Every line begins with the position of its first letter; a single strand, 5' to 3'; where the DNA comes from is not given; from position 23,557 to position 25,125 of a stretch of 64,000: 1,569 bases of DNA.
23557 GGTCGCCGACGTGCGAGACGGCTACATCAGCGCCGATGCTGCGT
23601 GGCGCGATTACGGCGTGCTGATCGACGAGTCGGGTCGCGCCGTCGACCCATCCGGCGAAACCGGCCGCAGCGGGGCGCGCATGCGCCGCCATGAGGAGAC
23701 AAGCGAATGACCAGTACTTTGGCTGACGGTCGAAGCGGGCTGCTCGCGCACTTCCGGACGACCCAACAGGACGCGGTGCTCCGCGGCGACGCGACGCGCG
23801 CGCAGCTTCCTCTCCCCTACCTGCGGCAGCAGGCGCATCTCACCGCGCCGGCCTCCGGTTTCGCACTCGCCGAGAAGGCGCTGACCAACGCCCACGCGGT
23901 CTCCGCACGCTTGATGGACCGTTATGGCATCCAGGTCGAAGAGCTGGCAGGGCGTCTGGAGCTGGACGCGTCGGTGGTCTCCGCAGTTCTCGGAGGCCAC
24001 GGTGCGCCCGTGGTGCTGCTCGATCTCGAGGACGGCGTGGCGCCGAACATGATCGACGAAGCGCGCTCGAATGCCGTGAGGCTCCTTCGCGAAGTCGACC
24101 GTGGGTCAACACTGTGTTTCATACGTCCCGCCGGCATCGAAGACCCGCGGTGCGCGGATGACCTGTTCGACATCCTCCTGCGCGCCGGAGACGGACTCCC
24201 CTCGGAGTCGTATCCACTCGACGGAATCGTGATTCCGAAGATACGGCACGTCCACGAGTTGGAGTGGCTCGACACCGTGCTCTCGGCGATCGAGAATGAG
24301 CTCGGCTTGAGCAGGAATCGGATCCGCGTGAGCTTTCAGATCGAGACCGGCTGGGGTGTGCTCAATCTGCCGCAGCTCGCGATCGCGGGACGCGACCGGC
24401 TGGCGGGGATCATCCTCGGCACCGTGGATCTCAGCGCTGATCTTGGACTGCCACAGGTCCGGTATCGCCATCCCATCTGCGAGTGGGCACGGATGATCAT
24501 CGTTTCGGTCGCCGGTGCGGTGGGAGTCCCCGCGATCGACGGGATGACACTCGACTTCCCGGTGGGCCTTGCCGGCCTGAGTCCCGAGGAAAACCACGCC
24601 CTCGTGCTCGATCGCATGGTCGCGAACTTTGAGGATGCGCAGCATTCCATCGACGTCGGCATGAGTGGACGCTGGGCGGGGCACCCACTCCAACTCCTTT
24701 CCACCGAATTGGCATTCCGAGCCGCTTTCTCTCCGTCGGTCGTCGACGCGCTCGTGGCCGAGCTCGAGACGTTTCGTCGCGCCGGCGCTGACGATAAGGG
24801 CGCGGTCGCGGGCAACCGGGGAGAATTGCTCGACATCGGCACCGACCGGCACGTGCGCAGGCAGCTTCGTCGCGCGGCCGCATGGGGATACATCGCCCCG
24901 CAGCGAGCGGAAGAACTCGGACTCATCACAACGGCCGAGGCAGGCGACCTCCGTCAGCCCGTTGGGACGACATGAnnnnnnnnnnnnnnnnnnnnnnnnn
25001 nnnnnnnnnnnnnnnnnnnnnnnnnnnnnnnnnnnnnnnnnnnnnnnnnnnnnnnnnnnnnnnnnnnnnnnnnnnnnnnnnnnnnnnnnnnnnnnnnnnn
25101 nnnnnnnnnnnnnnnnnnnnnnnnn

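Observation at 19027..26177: Tightly coupled five-gene operon FAH - HyuA - HyuB - extended CitE-like lyase - family III CoA-transferase: candidate uncharacterised ATP-dependent catabolic route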

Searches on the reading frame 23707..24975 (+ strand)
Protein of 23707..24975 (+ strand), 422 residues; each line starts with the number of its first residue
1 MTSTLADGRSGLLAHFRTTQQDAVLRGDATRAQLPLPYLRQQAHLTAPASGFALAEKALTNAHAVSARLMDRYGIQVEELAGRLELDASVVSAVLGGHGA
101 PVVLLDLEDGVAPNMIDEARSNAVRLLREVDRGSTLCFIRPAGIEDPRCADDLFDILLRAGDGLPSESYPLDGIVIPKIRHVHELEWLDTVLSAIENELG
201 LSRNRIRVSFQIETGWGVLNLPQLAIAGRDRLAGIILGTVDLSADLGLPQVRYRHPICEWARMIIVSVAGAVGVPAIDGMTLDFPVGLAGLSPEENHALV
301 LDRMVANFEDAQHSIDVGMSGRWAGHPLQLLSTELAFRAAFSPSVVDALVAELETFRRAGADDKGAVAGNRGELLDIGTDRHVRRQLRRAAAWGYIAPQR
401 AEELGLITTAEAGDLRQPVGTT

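Call 5: search_protein_families(library=pfam, proteins=[window:23707-24975:+])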
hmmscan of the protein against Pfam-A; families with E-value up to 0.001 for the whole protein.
window:23707-24975:+ (422 aa): 4 families
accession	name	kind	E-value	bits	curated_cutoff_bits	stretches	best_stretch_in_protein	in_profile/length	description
PF03328.21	HpcH_HpaI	-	7.2e-21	74.9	25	1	96-282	18-193/221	HpcH/HpaI aldolase/citrate lyase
PF22484.2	DUF6986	-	4.7e-19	68.9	27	1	150-358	147-350/408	Domain of unknown function (DUF6986)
PF01274.28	MS_TIM-barrel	-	8.7e-08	31.9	26.4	1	174-242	50-118/248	Malate synthase, TIM barrel domain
PF15617.12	C-C_Bond_Lyase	-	0.0007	19.3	28.4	0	103-194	35-123/320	C-C_Bond_Lyase of the TIM-Barrel fold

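Call 6: search_protein_families(library=ncbifam, proteins=[window:23707-24975:+])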
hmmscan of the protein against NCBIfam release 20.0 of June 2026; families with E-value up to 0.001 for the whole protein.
window:23707-24975:+ (422 aa): 4 families
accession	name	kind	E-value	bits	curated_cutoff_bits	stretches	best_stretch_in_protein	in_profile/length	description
NF041626.1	malyCoAlyase_Halo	equivalog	7.9e-19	67.8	500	1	100-392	33-315/340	L-malyl-CoA/beta-methylmalyl-CoA lyase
NF038242.1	RipC_Ccl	equivalog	7.4e-16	58.4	375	1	99-298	22-201/268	itaconate degradation C-C-lyase RipC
TIGR01588.1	citE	equivalog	7.4e-14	51.5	443.4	1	98-279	23-192/288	citrate (pro-3S)-lyase subunit beta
NF041315.1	malate_syn_AceB_Halo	equivalog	5e-09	35.3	780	1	95-246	33-193/429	malate synthase AceB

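Call 9: search_solved_structures(query=window:23707-24975:+, max_evalue=0.01)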
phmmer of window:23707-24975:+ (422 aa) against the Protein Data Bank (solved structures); distinct sequences matched with E-value up to 0.01: 8.
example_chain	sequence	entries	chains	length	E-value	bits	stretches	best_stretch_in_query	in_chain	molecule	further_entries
4l9y_A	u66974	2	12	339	4.7e-16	62.3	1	97-249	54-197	Malyl-CoA lyase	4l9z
5ugr_A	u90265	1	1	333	2.3e-13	53.4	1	99-245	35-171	Malyl-CoA lyase/beta-methylmalyl-CoA lyase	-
6kin_A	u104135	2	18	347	2.8e-10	43.2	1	102-253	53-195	HpcH/HpaI aldolase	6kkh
4l7z_A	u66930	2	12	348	3.7e-10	42.8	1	102-253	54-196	HpcH/HpaI aldolase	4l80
5vxc_A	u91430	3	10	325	2.4e-09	40.1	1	103-292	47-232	Citrate lyase subunit beta-like protein, mitochondrial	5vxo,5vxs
3qll_A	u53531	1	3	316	4.4e-09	39.3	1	96-295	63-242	Citrate lyase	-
3oyx_A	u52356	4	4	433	0.00015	24.4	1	94-279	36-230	Malate synthase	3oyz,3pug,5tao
3r4i_A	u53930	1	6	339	0.00025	23.6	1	104-403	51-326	Citrate Lyase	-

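Call 12: find_homologous_proteins(query=window:23707-24975:+, max_evalue=0.00001)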
Query window:23707-24975:+ (422 aa): 284 proteins with E <= 0.00001 among 8000 candidates; the best 120 are listed.
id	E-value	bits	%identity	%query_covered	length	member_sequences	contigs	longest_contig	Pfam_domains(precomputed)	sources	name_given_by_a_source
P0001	6.3e-262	887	96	100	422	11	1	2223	PF03328.21,PF01274.29,PF22484.3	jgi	-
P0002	2.4e-250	849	92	100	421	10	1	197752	PF03328.21,PF01274.29,PF22484.3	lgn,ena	-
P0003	2.0e-222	757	82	100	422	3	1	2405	PF03328.21,PF01274.29,PF22484.3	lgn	-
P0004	3.0e-219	746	81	98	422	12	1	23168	PF03328.21,PF01274.29,PF15617.13,PF22484.3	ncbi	-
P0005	7.7e-214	729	79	100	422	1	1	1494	PF03328.21,PF01274.29,PF22484.3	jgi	jgi:citrate lyase beta subunit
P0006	1.4e-213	728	79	100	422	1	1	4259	PF03328.21,PF01274.29,PF22484.3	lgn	-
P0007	4.9e-197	673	73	99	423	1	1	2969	PF03328.21,PF01274.29,PF22484.3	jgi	jgi:citrate lyase subunit beta/citryl-CoA lyase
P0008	6.2e-175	600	69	94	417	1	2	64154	PF03328.21,PF01274.29,PF22484.3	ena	-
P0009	1.3e-173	596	69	94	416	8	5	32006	PF03328.21,PF01274.29,PF22484.3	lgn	-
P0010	3.6e-173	595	68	94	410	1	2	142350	PF03328.21,PF01274.29,PF22484.3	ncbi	ncbi:MAG: HpcH/HpaI aldolase/citrate lyase family protein [Candidatus Dormibacteria bacterium]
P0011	1.0e-172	593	72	91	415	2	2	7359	PF03328.21,PF01274.29,PF22484.3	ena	-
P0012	1.8e-172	592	68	94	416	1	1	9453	PF03328.21,PF01274.29,PF22484.3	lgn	-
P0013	2.6e-170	585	67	94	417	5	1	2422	PF03328.21,PF01274.29,PF22484.3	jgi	jgi:citrate lyase beta subunit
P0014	1.6e-169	583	67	96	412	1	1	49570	PF03328.21,PF01274.29,PF22484.3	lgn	-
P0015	4.5e-168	578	66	98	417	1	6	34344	PF03328.21,PF01274.29,PF22484.3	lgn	-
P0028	5.7e-154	531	61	96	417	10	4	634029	PF03328.21,PF01274.29,PF22484.3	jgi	jgi:citrate lyase beta subunit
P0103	1.3e-136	474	59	94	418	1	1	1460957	PF03328.21,PF01274.29,PF22484.3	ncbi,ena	-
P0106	9.7e-136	471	56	96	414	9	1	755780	PF03328.21,PF01274.29,PF22484.3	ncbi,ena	-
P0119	1.6e-129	451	53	96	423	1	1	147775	PF03328.21,PF01274.29,PF22484.3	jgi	jgi:citrate lyase beta subunit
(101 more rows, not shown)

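Call 14: find_encoding_contigs(protein=P0002, flank=10000, max_places=2)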
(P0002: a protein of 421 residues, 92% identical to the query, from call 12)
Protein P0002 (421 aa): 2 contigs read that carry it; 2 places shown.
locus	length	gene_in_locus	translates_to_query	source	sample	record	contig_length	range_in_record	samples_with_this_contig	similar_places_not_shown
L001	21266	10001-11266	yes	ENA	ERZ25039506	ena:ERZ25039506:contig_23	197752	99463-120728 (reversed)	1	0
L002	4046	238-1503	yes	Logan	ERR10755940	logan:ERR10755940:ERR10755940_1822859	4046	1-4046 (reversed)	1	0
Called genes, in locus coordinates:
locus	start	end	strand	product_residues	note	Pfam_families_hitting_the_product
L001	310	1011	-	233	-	PF00005:ABC_tran, PF02463:SMC_N (faint), PF13304:AAA_21 (faint)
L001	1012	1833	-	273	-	PF00005:ABC_tran, PF13304:AAA_21 (weak), PF12399:BCA_ABC_TP_C (faint)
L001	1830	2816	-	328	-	PF02653:BPD_transp_2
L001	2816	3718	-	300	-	PF02653:BPD_transp_2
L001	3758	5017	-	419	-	PF13433:Peripla_BP_5, PF13458:Peripla_BP_6, PF01094:ANF_receptor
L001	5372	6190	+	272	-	PF01557:FAA_hydrolase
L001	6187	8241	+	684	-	PF05378:Hydant_A_N, PF01968:Hydantoinase_A, PF19278:Hydant_A_C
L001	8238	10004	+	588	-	PF02538:Hydantoinase_B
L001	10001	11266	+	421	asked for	PF22484:DUF6986, PF03328:HpcH_HpaI, PF01274:MS_TIM-barrel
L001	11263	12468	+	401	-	PF02515:CoA_transf_3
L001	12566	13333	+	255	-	PF00392:GntR, PF13412:HTH_24 (faint), PF07729:FCD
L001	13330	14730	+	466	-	PF03972:MmgE_PrpD_N, PF19305:MmgE_PrpD_C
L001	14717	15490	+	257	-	PF03737:RraA-like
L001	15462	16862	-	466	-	PF03972:MmgE_PrpD_N, PF19305:MmgE_PrpD_C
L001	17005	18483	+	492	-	PF03972:MmgE_PrpD_N, PF19305:MmgE_PrpD_C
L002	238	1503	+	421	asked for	PF22484:DUF6986, PF03328:HpcH_HpaI, PF01274:MS_TIM-barrel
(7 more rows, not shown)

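Call 15: find_encoding_contigs(protein=P0010, flank=10000, max_places=2)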
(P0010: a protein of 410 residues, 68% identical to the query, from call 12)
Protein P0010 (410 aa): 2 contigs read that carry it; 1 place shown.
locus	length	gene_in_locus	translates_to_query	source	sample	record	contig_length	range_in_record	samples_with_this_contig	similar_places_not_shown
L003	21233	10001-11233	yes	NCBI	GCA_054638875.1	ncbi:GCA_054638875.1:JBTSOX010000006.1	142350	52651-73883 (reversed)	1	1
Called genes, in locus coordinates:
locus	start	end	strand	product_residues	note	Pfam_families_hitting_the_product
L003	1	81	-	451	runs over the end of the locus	PF07287:AtuA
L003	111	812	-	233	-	PF00857:Isochorismatase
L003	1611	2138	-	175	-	-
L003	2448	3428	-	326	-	PF13714:PEP_mutase, PF00463:ICL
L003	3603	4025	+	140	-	PF01050:MannoseP_isomer (weak), PF07883:Cupin_2, PF02311:AraC_binding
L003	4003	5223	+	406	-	PF02515:CoA_transf_3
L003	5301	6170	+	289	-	PF01557:FAA_hydrolase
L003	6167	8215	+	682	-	PF05378:Hydant_A_N, PF01968:Hydantoinase_A, PF19278:Hydant_A_C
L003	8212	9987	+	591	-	PF02538:Hydantoinase_B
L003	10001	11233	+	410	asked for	PF03328:HpcH_HpaI, PF22484:DUF6986, PF01274:MS_TIM-barrel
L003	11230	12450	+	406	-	PF02515:CoA_transf_3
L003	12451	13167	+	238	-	PF00392:GntR, PF07729:FCD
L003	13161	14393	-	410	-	PF02515:CoA_transf_3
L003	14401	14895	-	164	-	PF19315:MC_hydratase, PF01575:MaoC_dehydratas, PF13452:FAS1_DH_region (weak)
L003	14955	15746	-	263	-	PF03328:HpcH_HpaI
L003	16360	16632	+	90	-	PF12728:HTH_17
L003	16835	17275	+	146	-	-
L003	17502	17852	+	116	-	PF12728:HTH_17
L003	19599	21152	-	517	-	PF00496:SBP_bac_5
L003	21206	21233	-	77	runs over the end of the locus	PF03840:SecG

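Call 16: find_encoding_contigs(protein=P0103, flank=10000, max_places=2)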
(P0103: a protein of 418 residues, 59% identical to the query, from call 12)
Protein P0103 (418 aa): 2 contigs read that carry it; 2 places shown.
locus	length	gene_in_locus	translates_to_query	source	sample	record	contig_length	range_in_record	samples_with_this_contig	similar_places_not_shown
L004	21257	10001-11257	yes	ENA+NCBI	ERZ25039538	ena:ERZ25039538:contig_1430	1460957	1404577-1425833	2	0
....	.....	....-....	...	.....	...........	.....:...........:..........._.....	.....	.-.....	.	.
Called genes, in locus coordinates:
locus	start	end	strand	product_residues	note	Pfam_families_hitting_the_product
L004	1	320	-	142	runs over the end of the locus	PF08818:DUF1801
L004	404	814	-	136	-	PF00903:Glyoxalase, PF18029:Glyoxalase_6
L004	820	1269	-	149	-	PF00165:HTH_AraC, PF12833:HTH_18, PF00165:HTH_AraC (weak)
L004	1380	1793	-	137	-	PF02627:CMD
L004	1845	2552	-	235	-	PF00005:ABC_tran, PF13304:AAA_21 (weak)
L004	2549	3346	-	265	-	PF00005:ABC_tran, PF12399:BCA_ABC_TP_C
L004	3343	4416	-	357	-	PF02653:BPD_transp_2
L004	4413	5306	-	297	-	PF02653:BPD_transp_2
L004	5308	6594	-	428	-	PF13458:Peripla_BP_6, PF13433:Peripla_BP_5, PF01094:ANF_receptor (weak)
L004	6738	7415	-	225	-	PF00392:GntR, PF07729:FCD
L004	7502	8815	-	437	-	PF07690:MFS_1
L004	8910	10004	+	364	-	PF00126:HTH_1, PF03466:LysR_substrate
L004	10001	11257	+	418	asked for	PF22484:DUF6986, PF03328:HpcH_HpaI, PF01274:MS_TIM-barrel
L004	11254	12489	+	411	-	PF02515:CoA_transf_3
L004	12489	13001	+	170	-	PF19315:MC_hydratase, PF01575:MaoC_dehydratas, PF13452:FAS1_DH_region (weak)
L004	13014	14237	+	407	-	PF02515:CoA_transf_3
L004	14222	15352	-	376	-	PF02771:Acyl-CoA_dh_N, PF02770:Acyl-CoA_dh_M, PF00441:Acyl-CoA_dh_1, PF22924:ACOX_C_alpha1 (faint), PF08028:Acyl-CoA_dh_2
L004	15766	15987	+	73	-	-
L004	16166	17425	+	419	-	PF00109:ketoacyl-synt, PF02801:Ketoacyl-synt_C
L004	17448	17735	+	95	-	PF00550:PP-binding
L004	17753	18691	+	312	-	PF00698:Acyl_transf_1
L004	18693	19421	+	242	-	PF00106:adh_short, PF01370:Epimerase (weak), PF08659:KR, PF13561:adh_short_C2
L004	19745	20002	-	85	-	-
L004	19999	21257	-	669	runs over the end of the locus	PF00930:DPPIV_N (faint), PF26550:Tricorn_2nd (faint), PF26549:Tricorn_N, PF07676:PD40 (weak), PF26549:Tricorn_N (weak), PF00326:Peptidase_S9, PF20434:BD-FAE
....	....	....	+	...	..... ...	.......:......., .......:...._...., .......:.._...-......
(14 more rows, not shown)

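Call 19: find_related_loci(query=A1, collection=genome_contigs, flank=10000)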
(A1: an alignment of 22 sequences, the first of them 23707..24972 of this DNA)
Query A1 (422 aa) in genome_contigs; peptide patterns used: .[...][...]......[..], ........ (x = any residue, [..] = any of these).
92 stretches matched a pattern; 57 encode a relative of the query (tblastn E <= 1e-3); 57 distinct loci.
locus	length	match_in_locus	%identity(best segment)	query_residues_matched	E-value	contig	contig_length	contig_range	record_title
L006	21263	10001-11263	93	1-421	0e+0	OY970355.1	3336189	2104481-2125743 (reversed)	MAG: Candidatus Dormibacteraeota bacterium isolate MFD10064.bin.c.1 genome assembly, chromosome: 1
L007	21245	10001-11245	82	1-415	0e+0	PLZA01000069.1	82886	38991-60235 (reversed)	MAG: Candidatus Dormiibacterota bacterium isolate palsa_871 73.20120700_P3D.21_contig_12482, whole genome shotgun sequen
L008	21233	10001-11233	67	17-421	2e-177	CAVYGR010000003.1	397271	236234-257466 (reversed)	MAG: Candidatus Dormibacteraeota bacterium isolate MFD03346.bin.2.59 genome assembly, contig: contig_27598, whole genome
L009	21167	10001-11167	65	20-407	3e-164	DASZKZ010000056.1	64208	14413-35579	MAG TPA_asm: Candidatus Dormiibacterota bacterium isolate SMAG_U5851 k141_3633468, whole genome shotgun sequence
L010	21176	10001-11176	63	20-411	9e-159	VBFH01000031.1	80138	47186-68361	MAG: Chloroflexi bacterium isolate CF_47 14_1009_16_30cm_scaffold_145, whole genome shotgun sequence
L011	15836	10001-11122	63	34-411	3e-151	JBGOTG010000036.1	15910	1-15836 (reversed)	MAG: Candidatus Dormibacteraceae bacterium isolate OBJ_0618_7090110_168 k141_2761656_length_15910_cov_18.4111, whole gen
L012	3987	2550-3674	61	20-411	9e-145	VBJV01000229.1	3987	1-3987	MAG: Chloroflexi bacterium isolate CF_165 14_1009_16_40cm_scaffold_223435, whole genome shotgun sequence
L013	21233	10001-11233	55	3-411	9e-140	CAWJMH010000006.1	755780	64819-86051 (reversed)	MAG: uncultured Solirubrobacterales bacterium isolate MFD02671.bin.2.38 genome assembly, contig: contig_15841, whole gen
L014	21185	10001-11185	59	20-414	6e-126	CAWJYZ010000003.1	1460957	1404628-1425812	MAG: uncultured bacterium isolate MFD05502.bin.2.16 genome assembly, contig: contig_1430, whole genome shotgun sequence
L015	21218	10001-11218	49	1-408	2e-114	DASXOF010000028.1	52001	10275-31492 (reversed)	MAG TPA_asm: Solirubrobacterales bacterium isolate SMAG_U5373 k141_1201267, whole genome shotgun sequence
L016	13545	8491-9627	46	34-411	1e-87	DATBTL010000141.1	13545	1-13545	MAG TPA_asm: Chloroflexota bacterium isolate SMAG_U4183 k141_2398372, whole genome shotgun sequence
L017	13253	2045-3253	42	31-421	1e-86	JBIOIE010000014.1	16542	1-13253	MAG: Candidatus Limnocylindrales bacterium isolate GcL4-5 k141_166695_length_16542_cov_32.2634, whole genome shotgun seq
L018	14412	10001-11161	44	31-411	2e-84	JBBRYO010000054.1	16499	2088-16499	MAG: Candidatus Limnocylindrales bacterium isolate La5_metabat2.116 La5_metabat2.116_K_2218671_L_16499_cov_52.8680, whol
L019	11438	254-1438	43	31-417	3e-83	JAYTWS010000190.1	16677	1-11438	MAG: Chloroflexota bacterium isolate GFS_5822 GFS_5822_189, whole genome shotgun sequence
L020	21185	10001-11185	43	27-414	6e-82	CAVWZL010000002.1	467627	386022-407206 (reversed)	MAG: uncultured Chloroflexia bacterium isolate MFD04212.bin.2.194 genome assembly, contig: contig_18200, whole genome sh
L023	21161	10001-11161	43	31-411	3e-79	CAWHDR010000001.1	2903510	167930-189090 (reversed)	MAG: uncultured Chloroflexia bacterium isolate MFD04212.bin.2.22 genome assembly, contig: contig_1642, whole genome shot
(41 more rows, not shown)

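Call 27: find_encoding_contigs(protein=P0106, flank=10000, max_places=1)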
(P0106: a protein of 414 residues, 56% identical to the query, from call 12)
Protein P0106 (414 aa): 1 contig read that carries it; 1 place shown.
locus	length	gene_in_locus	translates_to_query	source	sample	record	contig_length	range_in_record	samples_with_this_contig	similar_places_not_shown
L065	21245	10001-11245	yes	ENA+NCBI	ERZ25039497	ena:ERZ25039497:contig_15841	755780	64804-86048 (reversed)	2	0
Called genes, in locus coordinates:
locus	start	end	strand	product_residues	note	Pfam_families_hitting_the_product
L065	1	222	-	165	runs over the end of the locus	PF01575:MaoC_dehydratas, PF13452:FAS1_DH_region (weak)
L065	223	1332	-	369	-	PF02515:CoA_transf_3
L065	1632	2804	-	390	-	PF02803:Thiolase_C (weak), PF22691:Thiolase_C_1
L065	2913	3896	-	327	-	PF00296:Bac_luciferase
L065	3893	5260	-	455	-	PF00890:FAD_binding_2, PF01266:DAO (weak), PF03486:HI0933_like, PF07992:Pyr_redox_2 (faint), PF12831:FAD_oxidored, PF13450:NAD_binding_8 (weak)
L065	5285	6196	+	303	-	PF01557:FAA_hydrolase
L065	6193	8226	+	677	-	PF05378:Hydant_A_N, PF01968:Hydantoinase_A, PF19278:Hydant_A_C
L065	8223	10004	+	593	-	PF02538:Hydantoinase_B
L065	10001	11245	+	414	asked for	PF03328:HpcH_HpaI, PF22484:DUF6986, PF01274:MS_TIM-barrel (faint)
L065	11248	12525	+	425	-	PF02515:CoA_transf_3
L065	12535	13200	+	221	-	PF00392:GntR, PF13412:HTH_24 (faint), PF07729:FCD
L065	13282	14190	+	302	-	PF13476:AAA_23 (faint), PF00005:ABC_tran, PF13304:AAA_21 (faint)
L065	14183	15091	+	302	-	PF00528:BPD_transp_1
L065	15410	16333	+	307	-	PF09084:NMT1 (weak)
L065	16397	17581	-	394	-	PF02515:CoA_transf_3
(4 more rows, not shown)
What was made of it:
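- Checked: It is, however, conserved: three of the four junctions overlap by 4 nt in both a 68%-identical Dormibacteria locus and a 55%-identical Solirubrobacterales locus (calls 15, 27).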

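Call 28: find_encoding_contigs(protein=P0028, flank=10000, max_places=1)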
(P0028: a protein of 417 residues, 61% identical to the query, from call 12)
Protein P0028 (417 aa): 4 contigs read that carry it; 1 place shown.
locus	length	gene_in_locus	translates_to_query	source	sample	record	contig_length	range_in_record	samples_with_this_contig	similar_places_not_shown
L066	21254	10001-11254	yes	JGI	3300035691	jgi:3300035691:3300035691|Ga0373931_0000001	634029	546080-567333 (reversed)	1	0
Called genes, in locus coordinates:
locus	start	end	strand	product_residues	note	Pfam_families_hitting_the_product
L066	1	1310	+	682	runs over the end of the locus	PF05378:Hydant_A_N, PF01968:Hydantoinase_A, PF19278:Hydant_A_C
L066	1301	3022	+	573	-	PF02538:Hydantoinase_B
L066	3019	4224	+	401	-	PF02515:CoA_transf_3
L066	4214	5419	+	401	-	PF02515:CoA_transf_3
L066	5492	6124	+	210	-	PF00392:GntR, PF07729:FCD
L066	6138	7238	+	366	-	PF02515:CoA_transf_3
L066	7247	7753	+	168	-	PF19315:MC_hydratase, PF01575:MaoC_dehydratas, PF13452:FAS1_DH_region (weak)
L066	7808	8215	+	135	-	PF07883:Cupin_2 (weak)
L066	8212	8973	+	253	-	PF01012:ETF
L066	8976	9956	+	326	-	PF01012:ETF, PF00766:ETF_alpha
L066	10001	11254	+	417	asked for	PF03328:HpcH_HpaI, PF22484:DUF6986, PF01274:MS_TIM-barrel (weak)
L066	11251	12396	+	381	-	PF10282:Lactonase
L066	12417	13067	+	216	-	PF03737:RraA-like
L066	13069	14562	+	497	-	PF00171:Aldedh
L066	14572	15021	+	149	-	PF01575:MaoC_dehydratas, PF13452:FAS1_DH_region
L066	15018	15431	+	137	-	PF12172:zf-ChsH2, PF01796:OB_ChsH2_C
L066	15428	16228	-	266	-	PF03746:LamB_YcsF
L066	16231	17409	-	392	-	PF02803:Thiolase_C (faint), PF22691:Thiolase_C_1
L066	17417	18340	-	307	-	PF01370:Epimerase, PF04321:RmlD_sub_bind, PF01073:3Beta_HSD (weak), PF02719:Polysacc_synt_2 (weak), PF16363:GDP_Man_Dehyd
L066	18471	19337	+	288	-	PF08450:SGL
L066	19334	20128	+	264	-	PF06314:ADC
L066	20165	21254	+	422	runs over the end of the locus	PF04909:Amidohydro_2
